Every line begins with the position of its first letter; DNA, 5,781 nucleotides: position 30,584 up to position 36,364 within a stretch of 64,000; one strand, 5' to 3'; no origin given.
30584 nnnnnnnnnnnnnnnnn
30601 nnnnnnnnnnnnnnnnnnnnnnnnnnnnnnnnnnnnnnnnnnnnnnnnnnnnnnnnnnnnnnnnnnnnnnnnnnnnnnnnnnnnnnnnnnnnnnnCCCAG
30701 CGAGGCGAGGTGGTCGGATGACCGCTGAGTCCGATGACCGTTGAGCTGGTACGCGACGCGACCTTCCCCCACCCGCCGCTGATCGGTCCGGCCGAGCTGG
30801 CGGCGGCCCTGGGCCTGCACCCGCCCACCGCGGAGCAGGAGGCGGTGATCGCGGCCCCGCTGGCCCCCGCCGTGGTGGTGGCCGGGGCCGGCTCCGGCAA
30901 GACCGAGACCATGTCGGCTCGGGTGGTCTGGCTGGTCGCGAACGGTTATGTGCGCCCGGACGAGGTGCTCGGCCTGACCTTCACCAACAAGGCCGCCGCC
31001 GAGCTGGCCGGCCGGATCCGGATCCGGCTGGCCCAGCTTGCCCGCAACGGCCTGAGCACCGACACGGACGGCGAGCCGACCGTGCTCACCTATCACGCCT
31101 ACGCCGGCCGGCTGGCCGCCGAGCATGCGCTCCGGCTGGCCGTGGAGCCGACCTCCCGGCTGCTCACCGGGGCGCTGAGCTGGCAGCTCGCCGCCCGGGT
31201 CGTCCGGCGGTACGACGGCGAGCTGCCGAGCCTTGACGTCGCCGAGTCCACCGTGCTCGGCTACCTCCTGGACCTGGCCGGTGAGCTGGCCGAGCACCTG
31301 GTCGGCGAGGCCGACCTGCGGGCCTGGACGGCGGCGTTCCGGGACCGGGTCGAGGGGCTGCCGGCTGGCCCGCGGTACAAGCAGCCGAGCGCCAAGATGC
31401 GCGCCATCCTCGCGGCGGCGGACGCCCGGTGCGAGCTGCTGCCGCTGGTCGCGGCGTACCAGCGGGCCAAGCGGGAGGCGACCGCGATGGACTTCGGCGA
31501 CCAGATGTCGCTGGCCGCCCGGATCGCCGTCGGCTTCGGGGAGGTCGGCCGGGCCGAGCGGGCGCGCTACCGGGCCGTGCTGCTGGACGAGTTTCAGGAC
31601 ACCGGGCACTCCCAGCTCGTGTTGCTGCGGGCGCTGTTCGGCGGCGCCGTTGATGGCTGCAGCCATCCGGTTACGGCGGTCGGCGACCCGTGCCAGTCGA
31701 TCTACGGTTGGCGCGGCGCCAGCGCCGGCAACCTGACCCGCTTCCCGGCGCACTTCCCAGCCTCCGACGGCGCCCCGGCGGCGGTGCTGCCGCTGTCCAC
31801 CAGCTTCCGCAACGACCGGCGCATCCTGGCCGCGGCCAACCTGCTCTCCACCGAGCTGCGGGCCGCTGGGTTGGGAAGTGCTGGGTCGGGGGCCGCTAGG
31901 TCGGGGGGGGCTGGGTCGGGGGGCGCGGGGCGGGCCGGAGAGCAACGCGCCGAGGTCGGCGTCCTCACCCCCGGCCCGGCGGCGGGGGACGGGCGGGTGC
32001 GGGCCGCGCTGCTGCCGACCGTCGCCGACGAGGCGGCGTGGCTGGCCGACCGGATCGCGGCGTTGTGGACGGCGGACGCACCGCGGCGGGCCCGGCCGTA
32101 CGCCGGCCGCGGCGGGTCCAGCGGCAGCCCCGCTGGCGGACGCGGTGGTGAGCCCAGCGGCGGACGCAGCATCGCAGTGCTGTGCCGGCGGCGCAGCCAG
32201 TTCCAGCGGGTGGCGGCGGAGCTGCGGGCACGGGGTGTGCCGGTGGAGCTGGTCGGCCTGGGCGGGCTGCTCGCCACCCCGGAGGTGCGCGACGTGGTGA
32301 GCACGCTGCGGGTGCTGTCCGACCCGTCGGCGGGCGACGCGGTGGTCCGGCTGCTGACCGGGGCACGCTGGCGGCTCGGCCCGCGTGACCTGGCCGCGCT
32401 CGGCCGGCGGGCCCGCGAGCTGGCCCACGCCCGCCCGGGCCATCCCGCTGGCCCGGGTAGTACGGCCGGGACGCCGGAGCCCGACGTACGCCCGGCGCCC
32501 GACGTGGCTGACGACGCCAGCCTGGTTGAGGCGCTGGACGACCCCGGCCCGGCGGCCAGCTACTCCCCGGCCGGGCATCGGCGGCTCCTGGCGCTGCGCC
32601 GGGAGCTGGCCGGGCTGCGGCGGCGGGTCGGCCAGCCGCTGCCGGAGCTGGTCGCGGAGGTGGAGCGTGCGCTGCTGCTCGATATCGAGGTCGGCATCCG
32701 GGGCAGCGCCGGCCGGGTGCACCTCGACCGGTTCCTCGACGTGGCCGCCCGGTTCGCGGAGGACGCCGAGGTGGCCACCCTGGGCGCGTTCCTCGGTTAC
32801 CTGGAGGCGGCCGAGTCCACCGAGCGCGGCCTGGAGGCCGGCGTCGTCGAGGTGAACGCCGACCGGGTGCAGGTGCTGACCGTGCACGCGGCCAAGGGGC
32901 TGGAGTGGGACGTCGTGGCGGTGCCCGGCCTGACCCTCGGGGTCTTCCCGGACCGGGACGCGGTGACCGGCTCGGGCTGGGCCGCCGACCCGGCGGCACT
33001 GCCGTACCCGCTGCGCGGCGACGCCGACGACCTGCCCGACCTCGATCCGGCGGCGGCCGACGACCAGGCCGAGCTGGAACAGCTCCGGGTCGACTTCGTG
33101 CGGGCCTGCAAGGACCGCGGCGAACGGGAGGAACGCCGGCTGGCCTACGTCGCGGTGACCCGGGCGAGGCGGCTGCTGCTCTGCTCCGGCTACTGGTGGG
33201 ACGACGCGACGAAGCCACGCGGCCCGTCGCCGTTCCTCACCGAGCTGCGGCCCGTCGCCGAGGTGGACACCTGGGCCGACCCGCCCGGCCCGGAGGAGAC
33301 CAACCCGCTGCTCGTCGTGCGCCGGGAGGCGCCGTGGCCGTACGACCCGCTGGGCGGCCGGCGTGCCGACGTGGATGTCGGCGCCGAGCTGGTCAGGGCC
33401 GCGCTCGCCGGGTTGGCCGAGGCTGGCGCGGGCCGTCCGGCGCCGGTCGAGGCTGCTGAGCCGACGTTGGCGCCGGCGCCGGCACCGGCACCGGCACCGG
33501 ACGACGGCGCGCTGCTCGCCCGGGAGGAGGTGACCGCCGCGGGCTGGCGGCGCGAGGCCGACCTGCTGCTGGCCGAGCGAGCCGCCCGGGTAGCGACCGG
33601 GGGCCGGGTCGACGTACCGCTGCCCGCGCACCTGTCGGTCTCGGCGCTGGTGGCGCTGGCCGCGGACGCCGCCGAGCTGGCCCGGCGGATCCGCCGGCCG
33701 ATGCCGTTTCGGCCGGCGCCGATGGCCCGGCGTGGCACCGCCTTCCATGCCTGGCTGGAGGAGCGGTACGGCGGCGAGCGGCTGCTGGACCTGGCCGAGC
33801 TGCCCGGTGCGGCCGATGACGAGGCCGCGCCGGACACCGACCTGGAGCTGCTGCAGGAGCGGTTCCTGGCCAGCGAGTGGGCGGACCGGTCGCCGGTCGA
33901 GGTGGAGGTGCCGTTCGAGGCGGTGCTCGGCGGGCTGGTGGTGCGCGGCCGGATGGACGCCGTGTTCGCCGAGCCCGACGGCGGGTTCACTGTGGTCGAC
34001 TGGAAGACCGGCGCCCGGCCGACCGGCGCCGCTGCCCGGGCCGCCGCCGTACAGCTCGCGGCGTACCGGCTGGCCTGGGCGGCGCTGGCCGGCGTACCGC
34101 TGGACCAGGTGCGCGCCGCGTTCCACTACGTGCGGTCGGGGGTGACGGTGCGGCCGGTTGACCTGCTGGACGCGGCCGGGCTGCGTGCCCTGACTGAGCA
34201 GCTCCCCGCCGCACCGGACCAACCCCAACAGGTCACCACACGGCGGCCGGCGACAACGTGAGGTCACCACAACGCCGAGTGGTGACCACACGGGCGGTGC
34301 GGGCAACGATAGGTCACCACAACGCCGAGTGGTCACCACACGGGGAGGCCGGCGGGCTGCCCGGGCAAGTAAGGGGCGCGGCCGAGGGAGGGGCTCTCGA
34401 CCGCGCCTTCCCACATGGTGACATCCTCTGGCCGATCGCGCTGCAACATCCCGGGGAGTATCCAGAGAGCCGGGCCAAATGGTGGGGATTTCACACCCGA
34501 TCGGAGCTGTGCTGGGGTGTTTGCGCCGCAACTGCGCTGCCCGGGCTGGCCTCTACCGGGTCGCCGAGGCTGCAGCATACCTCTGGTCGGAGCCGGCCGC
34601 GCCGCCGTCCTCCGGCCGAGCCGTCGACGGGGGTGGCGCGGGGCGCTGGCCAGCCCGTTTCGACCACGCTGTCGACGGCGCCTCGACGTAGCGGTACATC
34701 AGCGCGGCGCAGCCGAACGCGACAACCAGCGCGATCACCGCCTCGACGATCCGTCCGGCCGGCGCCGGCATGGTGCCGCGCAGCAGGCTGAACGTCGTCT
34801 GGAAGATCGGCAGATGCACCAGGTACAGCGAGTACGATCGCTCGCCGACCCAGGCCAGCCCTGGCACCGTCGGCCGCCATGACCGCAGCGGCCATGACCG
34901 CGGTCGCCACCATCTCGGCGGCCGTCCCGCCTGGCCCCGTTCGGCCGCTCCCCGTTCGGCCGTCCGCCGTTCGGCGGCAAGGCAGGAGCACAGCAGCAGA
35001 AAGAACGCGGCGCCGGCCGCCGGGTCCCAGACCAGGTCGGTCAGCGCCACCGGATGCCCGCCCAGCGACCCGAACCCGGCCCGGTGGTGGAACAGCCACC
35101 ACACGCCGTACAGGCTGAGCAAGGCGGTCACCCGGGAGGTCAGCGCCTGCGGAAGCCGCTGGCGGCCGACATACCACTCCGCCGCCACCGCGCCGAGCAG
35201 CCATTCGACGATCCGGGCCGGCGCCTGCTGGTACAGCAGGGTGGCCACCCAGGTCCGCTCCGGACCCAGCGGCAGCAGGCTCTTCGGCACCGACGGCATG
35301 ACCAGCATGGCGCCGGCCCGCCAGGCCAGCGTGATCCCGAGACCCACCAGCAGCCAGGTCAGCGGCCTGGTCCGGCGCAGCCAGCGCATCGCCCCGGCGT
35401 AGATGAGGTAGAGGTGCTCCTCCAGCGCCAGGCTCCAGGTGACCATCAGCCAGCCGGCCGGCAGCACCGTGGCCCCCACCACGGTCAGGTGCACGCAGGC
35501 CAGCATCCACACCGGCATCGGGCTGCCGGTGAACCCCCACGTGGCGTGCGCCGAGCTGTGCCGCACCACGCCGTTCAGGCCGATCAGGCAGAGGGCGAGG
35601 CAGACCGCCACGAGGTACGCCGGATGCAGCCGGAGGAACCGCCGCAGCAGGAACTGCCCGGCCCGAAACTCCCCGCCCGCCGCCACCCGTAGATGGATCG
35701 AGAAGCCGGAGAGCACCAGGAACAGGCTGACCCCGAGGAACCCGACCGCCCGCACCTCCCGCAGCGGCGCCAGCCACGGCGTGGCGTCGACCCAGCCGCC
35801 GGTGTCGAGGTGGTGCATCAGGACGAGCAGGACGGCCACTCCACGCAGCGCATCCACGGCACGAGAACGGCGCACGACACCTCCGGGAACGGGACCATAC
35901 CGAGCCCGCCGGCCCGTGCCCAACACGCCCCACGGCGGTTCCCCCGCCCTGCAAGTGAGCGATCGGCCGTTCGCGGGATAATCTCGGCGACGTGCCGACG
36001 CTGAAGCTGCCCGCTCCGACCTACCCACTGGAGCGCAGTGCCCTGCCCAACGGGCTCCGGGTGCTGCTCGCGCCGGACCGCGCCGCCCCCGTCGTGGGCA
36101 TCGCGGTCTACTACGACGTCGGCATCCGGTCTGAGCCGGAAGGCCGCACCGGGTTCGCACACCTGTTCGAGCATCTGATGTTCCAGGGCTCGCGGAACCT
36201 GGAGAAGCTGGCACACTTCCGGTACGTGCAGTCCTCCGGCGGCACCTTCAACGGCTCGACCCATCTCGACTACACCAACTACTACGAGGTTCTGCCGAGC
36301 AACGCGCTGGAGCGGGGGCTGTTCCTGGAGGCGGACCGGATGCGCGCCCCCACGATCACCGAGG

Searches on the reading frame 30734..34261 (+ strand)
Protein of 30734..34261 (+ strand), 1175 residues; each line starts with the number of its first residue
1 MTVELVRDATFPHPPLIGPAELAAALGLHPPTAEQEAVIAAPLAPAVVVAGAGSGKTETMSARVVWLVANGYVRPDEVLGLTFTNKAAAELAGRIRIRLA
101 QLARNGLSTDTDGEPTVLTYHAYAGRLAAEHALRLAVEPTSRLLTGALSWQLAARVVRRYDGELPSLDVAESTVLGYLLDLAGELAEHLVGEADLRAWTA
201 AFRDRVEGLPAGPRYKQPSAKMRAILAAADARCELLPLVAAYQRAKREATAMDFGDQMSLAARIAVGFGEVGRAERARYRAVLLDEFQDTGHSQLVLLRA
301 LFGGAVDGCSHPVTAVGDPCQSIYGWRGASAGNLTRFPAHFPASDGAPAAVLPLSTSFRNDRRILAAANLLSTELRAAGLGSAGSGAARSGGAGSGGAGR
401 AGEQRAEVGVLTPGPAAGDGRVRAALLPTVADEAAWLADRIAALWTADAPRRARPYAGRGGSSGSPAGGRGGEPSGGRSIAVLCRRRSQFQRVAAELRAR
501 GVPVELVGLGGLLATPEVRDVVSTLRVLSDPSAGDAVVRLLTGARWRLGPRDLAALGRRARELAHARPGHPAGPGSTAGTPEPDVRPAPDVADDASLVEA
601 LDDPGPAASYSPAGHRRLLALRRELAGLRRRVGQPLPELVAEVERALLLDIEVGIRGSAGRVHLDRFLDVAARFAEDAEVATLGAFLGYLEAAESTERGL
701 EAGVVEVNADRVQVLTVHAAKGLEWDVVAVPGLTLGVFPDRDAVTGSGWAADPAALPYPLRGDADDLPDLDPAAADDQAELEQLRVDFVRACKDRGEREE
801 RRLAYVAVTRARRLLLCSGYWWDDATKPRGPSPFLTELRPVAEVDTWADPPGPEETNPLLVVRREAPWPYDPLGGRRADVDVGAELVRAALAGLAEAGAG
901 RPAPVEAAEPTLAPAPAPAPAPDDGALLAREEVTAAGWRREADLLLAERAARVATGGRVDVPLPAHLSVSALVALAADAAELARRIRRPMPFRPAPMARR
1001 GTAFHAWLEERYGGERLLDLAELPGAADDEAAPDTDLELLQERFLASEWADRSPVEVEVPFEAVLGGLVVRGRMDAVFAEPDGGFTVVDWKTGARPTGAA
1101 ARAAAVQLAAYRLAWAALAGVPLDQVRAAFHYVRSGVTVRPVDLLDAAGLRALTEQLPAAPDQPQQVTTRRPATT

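Call 17: search_protein_families(library=pfam, proteins=[window:30734-34261:+])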
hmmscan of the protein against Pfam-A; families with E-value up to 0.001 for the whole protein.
window:30734-34261:+ (1175 aa): 6 families
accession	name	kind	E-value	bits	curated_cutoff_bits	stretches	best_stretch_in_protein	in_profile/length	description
PF00580.27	UvrD-helicase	-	2.2e-43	149.3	23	1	33-341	3-270/271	UvrD/REP helicase N-terminal domain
PF13361.12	UvrD_C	-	2.8e-24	86.6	25.6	2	705-818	281-346/350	UvrD-like helicase C-terminal domain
PF12705.13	PDDEXK_1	-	2.1e-16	61.1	22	1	987-1135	24-191/247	PD-(D/E)XK nuclease superfamily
PF13245.12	AAA_19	-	4.7e-14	53.1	25.1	1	35-325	2-132/134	AAA domain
PF13538.12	UvrD_C_2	-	3.3e-08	33.7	27.4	0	714-731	4-21/52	UvrD-like helicase C-terminal domain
PF13604.12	AAA_30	-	0.0002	21.6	27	1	37-104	8-75/191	AAA domain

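Call 63: find_homologous_proteins(query=window:30734-34258:+, max_evalue=1e-100)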
Query window:30734-34258:+ (1175 aa): 7968 proteins with E <= 1e-100 among 8000 candidates; the best 120 are listed.
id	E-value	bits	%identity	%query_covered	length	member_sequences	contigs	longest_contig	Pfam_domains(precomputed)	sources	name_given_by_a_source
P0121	0.0e+0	2534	100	100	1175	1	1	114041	PF13538.13,PF12705.14,PF13361.13,PF13245.13,PF00580.28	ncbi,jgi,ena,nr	ncbi:MAG TPA: UvrD-helicase domain-containing protein [Mycobacteriales bacterium]|nr:UvrD-helicase d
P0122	0.0e+0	1631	72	98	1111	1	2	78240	PF13538.13,PF12705.14,PF13604.13,PF13361.13,PF13245.13,PF00580.28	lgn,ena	-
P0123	0.0e+0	1592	76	48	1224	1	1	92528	PF13538.13,PF12705.14,PF13604.13,PF13361.13,PF13245.13,PF00580.28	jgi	jgi:DNA helicase-2/ATP-dependent DNA helicase PcrA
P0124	0.0e+0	1588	70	97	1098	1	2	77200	PF13538.13,PF12705.14,PF13361.13,PF13245.13,PF00580.28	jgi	jgi:DNA helicase-2/ATP-dependent DNA helicase PcrA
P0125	0.0e+0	1561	69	97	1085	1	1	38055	PF13538.13,PF12705.14,PF13604.13,PF13361.13,PF13245.13,PF00580.28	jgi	jgi:DNA helicase-2/ATP-dependent DNA helicase PcrA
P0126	0.0e+0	1556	68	96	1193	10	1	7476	PF13538.13,PF12705.14,PF13604.13,PF13361.13,PF13245.13,PF00580.28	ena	-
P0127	0.0e+0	1541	69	97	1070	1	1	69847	PF13538.13,PF12705.14,PF13604.13,PF13361.13,PF13245.13,PF00580.28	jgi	jgi:ATP-dependent DNA helicase UvrD/PcrA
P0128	0.0e+0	1535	69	97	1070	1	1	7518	PF13538.13,PF12705.14,PF13604.13,PF13361.13,PF13245.13,PF00580.28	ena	-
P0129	0.0e+0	1529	68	97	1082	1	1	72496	PF13538.13,PF12705.14,PF13604.13,PF13361.13,PF13245.13,PF00580.28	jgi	jgi:DNA helicase II / ATP-dependent DNA helicase PcrA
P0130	0.0e+0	1499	68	98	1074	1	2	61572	PF13538.13,PF12705.14,PF13361.13,PF13245.13,PF00580.28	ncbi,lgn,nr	ncbi:MAG: ATP-dependent helicase [Actinobacteria bacterium]|nr:ATP-dependent helicase [Actinomycetot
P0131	0.0e+0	1425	-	-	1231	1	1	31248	PF13538.13,PF12705.14,PF13604.13,PF13361.13,PF13245.13,PF00580.28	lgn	-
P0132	0.0e+0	1389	65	96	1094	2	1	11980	PF13538.13,PF12705.14,PF13361.13,PF13245.13,PF00580.28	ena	-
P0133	0.0e+0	1389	64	97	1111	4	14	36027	PF13538.13,PF12705.14,PF13604.13,PF13361.13,PF13245.13,PF00580.28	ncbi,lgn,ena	ncbi:MAG TPA: UvrD-helicase domain-containing protein [Mycobacteriales bacterium]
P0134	0.0e+0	1383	64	94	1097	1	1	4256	PF13538.13,PF12705.14,PF13604.13,PF13361.13,PF13245.13,PF00580.28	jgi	jgi:DNA helicase-2/ATP-dependent DNA helicase PcrA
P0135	0.0e+0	1379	65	95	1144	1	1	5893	PF13538.13,PF12705.14,PF13604.13,PF13361.13,PF13245.13,PF00580.28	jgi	-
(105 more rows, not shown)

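Call 64: find_encoding_contigs(protein=P0122, flank=10000, max_places=1)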
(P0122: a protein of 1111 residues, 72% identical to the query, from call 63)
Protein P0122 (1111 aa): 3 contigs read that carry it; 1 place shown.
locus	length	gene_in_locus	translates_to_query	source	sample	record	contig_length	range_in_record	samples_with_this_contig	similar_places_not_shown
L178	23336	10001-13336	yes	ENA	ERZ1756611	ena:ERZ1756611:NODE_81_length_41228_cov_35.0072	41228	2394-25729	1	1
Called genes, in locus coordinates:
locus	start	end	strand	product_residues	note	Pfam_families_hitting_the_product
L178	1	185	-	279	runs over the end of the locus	PF13489:Methyltransf_23, PF08241:Methyltransf_11, PF08242:Methyltransf_12, PF13649:Methyltransf_25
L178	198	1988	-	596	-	PF01266:DAO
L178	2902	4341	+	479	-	-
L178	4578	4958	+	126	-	-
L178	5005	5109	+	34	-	-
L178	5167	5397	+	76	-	-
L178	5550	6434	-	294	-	PF00756:Esterase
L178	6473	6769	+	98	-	PF01035:DNA_binding_1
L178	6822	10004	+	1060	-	PF00580:UvrD-helicase, PF13245:AAA_19, PF13604:AAA_30 (faint), PF01443:Viral_helicase1 (faint), PF13361:UvrD_C, PF13538:UvrD_C_2 (faint), PF12705:PDDEXK_1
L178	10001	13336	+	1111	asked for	PF00580:UvrD-helicase, PF13604:AAA_30 (faint), PF13245:AAA_19, PF13361:UvrD_C, PF13538:UvrD_C_2 (faint), PF12705:PDDEXK_1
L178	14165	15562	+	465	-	PF01546:Peptidase_M20, PF07687:M20_dimer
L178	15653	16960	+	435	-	PF00675:Peptidase_M16, PF05193:Peptidase_M16_C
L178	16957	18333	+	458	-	PF00675:Peptidase_M16, PF05193:Peptidase_M16_C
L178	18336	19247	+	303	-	PF09296:NUDIX-like, PF09297:Zn_ribbon_NUD, PF00293:NUDIX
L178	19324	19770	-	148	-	PF03861:ANTAR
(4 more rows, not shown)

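Call 65: find_encoding_contigs(protein=P0124, flank=10000, max_places=1)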
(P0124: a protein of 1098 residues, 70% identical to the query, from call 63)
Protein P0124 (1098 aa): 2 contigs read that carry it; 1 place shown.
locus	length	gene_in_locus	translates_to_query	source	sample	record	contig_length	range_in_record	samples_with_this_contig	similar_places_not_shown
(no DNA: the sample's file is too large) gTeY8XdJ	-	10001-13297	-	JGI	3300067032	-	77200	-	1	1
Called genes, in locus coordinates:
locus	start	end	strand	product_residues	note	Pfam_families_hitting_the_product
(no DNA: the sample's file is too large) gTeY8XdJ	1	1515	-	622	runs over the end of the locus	-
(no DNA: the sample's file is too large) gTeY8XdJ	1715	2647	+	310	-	PF00561:Abhydrolase_1, PF12146:Hydrolase_4, PF12697:Abhydrolase_6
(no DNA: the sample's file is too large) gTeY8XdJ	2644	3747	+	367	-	PF11350:DUF3152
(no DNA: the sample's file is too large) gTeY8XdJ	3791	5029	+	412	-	PF00899:ThiF, PF00581:Rhodanese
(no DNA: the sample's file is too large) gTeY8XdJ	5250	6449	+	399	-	PF02720:DUF222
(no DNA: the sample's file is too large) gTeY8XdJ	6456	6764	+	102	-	PF01035:DNA_binding_1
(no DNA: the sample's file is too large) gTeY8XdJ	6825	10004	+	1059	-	PF13604:AAA_30 (faint), PF00580:UvrD-helicase, PF13245:AAA_19, PF13361:UvrD_C, PF13538:UvrD_C_2 (faint), PF12705:PDDEXK_1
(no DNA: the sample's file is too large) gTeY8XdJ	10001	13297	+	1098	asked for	PF00580:UvrD-helicase, PF13245:AAA_19, PF13361:UvrD_C, PF13538:UvrD_C_2 (faint), PF12705:PDDEXK_1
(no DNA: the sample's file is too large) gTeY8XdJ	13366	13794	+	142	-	-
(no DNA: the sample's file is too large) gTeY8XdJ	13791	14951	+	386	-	-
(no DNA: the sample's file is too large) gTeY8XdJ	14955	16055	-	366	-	-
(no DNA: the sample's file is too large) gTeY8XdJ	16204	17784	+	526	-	PF01266:DAO (weak), PF01593:Amino_oxidase, PF13450:NAD_binding_8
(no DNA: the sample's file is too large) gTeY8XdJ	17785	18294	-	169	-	-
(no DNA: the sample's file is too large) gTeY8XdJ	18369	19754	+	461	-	PF01546:Peptidase_M20, PF07687:M20_dimer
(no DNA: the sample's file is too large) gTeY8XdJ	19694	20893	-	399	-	PF01757:Acyl_transf_3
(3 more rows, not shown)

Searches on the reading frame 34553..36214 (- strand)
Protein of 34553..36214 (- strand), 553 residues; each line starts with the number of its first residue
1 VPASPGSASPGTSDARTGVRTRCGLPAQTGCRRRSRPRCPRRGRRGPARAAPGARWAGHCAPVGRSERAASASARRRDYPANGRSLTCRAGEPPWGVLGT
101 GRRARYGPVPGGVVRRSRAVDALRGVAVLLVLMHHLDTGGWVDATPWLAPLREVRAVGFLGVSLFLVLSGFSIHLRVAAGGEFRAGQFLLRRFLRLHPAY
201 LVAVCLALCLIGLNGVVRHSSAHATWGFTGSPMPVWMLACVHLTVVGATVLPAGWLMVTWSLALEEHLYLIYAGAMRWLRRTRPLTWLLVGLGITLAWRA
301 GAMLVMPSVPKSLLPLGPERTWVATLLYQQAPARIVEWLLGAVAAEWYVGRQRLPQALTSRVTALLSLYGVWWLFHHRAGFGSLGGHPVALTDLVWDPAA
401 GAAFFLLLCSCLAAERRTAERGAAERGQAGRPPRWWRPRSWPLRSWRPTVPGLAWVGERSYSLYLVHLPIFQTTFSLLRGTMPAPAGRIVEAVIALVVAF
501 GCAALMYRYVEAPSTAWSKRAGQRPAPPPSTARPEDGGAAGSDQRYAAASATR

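Call 17: search_protein_families(library=pfam, proteins=[window:34553-36214:-])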
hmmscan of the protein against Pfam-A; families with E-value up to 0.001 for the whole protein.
window:34553-36214:- (553 aa): 2 families
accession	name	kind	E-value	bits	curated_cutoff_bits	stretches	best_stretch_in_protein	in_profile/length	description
PF01757.29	Acyl_transf_3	-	1.1e-24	87.5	31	1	119-508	3-326/326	Acyltransferase domain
PF07786.18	HGSNAT_cat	-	5.7e-06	26.5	22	1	116-203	1-87/222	Heparan-alpha-glucosaminide N-acetyltransferase, catalytic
